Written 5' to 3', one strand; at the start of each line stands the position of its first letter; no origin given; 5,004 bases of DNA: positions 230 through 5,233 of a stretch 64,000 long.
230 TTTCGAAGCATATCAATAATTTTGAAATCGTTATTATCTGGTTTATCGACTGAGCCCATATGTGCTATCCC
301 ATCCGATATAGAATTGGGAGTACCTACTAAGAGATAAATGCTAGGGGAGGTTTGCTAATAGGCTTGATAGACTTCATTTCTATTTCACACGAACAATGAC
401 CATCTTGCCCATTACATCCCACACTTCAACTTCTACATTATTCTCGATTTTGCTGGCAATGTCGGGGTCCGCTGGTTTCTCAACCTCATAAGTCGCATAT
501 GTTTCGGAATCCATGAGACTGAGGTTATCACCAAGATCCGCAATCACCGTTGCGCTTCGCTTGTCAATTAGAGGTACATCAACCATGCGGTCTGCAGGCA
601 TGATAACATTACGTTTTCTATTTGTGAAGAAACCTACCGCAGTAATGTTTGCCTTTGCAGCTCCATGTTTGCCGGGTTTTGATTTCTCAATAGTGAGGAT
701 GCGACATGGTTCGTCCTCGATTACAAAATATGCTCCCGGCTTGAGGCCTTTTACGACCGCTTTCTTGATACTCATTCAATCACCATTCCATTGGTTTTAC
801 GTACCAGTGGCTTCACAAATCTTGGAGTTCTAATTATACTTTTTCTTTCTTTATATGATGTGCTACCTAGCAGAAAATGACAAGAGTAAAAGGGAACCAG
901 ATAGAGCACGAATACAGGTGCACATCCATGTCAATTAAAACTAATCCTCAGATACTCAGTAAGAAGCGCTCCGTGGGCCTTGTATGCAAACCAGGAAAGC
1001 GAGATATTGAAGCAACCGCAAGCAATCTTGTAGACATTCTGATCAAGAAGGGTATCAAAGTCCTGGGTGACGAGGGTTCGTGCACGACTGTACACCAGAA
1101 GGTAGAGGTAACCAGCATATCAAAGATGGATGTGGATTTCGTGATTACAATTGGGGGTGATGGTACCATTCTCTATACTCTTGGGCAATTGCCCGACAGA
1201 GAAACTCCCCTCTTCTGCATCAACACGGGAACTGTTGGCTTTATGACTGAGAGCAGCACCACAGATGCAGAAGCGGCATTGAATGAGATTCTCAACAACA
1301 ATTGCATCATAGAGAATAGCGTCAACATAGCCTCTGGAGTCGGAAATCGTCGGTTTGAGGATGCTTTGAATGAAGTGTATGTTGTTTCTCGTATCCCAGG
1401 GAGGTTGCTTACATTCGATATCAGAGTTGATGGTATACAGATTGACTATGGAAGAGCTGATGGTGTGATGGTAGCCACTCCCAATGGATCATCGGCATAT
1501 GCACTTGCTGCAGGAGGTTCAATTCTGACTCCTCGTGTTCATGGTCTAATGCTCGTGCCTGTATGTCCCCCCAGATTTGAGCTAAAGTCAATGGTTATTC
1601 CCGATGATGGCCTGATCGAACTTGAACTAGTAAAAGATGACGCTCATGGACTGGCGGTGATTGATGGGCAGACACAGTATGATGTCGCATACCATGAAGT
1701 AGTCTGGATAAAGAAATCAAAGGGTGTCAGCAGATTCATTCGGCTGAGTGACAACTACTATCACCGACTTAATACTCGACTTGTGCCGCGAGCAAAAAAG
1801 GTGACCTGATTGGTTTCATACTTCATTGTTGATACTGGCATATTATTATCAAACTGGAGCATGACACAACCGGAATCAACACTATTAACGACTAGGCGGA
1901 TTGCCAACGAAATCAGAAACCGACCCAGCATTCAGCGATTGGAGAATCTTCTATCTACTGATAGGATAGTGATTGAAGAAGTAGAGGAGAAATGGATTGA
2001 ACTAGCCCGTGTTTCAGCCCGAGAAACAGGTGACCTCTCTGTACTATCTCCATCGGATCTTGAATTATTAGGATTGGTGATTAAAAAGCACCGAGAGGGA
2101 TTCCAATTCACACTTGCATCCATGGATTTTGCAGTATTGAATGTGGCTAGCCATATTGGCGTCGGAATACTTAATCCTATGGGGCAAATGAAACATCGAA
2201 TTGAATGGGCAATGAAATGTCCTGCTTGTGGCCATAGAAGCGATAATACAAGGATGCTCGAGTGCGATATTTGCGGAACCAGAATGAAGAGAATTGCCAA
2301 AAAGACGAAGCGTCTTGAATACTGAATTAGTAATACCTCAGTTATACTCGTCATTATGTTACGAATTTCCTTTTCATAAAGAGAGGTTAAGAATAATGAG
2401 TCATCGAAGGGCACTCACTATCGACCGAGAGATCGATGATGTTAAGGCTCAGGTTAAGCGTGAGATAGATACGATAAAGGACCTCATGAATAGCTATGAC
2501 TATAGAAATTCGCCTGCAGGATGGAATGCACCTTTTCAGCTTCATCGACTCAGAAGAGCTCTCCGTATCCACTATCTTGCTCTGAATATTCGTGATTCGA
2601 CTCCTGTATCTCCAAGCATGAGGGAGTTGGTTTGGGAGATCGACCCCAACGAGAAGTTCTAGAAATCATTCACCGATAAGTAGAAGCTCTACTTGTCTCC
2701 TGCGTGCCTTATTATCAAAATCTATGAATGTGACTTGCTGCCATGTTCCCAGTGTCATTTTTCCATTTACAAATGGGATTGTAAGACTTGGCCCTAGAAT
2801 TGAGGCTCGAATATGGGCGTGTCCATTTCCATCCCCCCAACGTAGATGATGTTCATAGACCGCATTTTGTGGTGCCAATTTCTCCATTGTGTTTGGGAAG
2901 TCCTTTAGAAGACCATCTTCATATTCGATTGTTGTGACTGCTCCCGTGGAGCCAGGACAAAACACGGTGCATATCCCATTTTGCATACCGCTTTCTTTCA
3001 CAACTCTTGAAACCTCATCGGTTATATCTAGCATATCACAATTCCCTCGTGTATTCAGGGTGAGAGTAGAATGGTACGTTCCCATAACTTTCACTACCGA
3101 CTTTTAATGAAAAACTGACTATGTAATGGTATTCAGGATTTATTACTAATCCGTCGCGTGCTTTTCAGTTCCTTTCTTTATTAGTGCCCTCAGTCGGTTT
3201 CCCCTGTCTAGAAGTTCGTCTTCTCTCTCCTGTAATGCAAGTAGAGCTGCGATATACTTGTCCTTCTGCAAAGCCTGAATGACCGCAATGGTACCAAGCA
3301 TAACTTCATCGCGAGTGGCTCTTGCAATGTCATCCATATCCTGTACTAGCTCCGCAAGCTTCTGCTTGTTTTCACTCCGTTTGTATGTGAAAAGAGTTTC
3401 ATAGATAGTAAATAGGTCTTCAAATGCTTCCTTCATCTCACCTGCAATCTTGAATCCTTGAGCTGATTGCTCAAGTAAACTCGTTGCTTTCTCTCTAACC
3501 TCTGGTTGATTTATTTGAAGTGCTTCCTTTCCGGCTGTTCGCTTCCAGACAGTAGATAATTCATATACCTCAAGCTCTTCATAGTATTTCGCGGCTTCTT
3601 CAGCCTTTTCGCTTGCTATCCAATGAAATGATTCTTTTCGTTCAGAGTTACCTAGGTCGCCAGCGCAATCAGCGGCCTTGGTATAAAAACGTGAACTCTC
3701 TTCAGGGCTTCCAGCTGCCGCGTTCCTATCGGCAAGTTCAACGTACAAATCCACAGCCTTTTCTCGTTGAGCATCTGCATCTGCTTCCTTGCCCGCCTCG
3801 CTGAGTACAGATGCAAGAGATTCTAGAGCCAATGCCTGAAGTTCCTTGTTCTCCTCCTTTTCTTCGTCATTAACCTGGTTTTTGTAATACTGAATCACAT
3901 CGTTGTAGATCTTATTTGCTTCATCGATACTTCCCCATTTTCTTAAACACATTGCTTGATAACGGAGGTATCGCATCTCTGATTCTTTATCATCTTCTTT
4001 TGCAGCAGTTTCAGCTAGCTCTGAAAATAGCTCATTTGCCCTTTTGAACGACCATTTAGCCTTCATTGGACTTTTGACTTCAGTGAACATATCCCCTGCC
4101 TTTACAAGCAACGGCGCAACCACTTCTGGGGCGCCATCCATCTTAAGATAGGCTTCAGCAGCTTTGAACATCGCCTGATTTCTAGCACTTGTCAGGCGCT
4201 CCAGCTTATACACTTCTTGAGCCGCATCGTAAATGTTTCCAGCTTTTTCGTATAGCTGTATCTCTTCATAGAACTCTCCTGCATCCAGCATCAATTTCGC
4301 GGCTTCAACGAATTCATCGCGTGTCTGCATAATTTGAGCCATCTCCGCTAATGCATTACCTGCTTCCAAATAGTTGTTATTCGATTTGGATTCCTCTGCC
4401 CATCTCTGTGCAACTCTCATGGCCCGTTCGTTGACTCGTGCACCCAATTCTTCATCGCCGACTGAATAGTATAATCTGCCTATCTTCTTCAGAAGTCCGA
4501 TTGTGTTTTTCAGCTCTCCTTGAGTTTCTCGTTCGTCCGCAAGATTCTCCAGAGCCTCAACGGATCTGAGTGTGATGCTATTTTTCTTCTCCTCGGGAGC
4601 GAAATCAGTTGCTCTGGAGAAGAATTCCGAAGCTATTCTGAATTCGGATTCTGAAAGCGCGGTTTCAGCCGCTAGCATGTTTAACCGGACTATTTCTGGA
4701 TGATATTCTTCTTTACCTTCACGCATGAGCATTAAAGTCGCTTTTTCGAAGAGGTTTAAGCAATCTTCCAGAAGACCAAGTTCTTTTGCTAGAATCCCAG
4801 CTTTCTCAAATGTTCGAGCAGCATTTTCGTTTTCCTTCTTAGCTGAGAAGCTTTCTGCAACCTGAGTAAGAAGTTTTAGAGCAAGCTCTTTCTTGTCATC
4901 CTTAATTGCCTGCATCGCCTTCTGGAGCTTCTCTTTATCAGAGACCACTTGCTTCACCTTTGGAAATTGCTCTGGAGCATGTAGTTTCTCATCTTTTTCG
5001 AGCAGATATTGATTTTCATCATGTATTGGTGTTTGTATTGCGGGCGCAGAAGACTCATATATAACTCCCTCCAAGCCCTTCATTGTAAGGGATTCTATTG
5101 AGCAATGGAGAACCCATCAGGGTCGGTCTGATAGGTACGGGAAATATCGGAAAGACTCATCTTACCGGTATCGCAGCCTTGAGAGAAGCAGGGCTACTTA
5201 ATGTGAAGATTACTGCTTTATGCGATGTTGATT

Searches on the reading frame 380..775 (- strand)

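Call 48: search_protein_families(library=pfam, proteins=[window:380-775:-], max_evalue=0.00001)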
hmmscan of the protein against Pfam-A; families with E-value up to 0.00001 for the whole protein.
window:380-775:- (131 aa): 2 families
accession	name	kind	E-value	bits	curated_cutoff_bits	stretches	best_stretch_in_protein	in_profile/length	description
PF21485.3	IF5A-like_N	-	4e-16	59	27.1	1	11-62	11-62/63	Translation initiation factor 5A-like, N-terminal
PF01287.26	eIF-5a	-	1.8e-07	31.6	24.2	1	70-131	2-69/69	Eukaryotic elongation factor 5A hypusine, DNA-binding OB fold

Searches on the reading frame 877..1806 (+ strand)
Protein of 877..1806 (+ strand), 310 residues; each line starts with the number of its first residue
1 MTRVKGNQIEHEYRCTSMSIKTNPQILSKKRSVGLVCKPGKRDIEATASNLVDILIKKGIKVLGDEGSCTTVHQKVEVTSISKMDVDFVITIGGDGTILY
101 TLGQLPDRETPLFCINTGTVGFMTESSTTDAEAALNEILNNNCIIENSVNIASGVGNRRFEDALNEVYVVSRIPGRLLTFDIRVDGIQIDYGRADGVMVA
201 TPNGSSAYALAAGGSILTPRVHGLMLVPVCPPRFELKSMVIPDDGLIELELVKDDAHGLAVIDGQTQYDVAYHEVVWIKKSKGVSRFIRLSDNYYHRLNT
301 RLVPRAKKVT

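Call 36: search_protein_families(library=pfam, proteins=[window:877-1806:+])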
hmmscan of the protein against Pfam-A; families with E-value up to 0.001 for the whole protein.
window:877-1806:+ (310 aa): 3 families
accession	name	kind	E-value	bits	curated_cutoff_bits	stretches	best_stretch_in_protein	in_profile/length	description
PF20143.4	NAD_kinase_C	-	1.2e-24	86.9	23.7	1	164-289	1-125/126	ATP-NAD kinase C-terminal domain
PF01513.26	NAD_kinase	-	5.4e-17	62.7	25.5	1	33-141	1-128/130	ATP-NAD kinase N-terminal domain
PF00781.29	DAGK_cat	-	6.4e-05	23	23.6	1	40-140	11-114/125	Diacylglycerol kinase catalytic domain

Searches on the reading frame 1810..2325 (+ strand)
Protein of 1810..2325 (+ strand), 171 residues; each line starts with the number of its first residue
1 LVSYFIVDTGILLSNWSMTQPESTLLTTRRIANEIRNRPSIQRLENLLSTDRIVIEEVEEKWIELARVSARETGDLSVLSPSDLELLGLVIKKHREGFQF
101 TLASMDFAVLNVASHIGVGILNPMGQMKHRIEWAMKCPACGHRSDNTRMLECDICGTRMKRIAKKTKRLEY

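Call 36: search_protein_families(library=pfam, proteins=[window:1810-2325:+])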
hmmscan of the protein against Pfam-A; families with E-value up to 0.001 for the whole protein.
window:1810-2325:+ (171 aa): 3 families
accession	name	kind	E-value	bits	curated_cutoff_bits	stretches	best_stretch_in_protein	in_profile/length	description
PF17146.10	PIN_6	-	1.5e-14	54.7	27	1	6-90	2-84/87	PIN domain of ribonuclease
PF09297.16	Zn_ribbon_NUD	-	0.0006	19.9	24.8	0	132-143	19-30/32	NADH pyrophosphatase zinc ribbon domain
PF23455.1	DUF7129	-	0.0007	19.7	30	0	137-163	14-41/45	Domain of unknown function (DUF7129)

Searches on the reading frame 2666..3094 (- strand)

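Call 48: search_protein_families(library=pfam, proteins=[window:2666-3094:-], max_evalue=0.00001)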
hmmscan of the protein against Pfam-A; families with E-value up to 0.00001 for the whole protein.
window:2666-3094:- (142 aa): 1 family
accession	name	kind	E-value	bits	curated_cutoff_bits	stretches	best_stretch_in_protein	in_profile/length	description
PF01894.22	UPF0047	-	5.2e-37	127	27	1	23-135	1-113/117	Uncharacterised protein family UPF0047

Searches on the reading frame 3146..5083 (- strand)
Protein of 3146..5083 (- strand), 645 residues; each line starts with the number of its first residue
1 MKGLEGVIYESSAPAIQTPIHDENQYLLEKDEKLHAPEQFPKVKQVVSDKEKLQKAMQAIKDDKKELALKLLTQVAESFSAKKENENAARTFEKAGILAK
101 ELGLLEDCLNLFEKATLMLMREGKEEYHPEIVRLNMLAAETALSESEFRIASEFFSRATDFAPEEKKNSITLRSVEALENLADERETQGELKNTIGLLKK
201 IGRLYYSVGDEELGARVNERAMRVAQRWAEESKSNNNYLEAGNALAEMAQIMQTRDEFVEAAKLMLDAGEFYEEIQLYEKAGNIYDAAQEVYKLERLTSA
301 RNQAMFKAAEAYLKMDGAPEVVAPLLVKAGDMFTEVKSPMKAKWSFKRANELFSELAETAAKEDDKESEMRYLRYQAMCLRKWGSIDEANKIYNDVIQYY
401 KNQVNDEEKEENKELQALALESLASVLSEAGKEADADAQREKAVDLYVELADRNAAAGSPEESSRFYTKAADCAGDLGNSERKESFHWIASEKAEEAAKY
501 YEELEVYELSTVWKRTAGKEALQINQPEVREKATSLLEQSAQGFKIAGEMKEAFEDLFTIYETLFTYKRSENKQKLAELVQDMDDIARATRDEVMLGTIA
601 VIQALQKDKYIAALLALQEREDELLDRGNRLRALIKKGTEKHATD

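Call 36: search_protein_families(library=pfam, proteins=[window:3146-5083:-])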
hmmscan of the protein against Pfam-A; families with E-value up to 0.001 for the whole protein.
window:3146-5083:- (645 aa): 2 families
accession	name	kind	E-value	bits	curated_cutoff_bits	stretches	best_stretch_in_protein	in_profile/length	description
PF14938.12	SNAP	-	3.5e-12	46.8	25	1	229-313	81-166/282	Soluble NSF attachment protein, SNAP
PF24885.1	TPR_NPHP3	-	0.00016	21.6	100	0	56-164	63-173/239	Nephrocystin-3 TPR domain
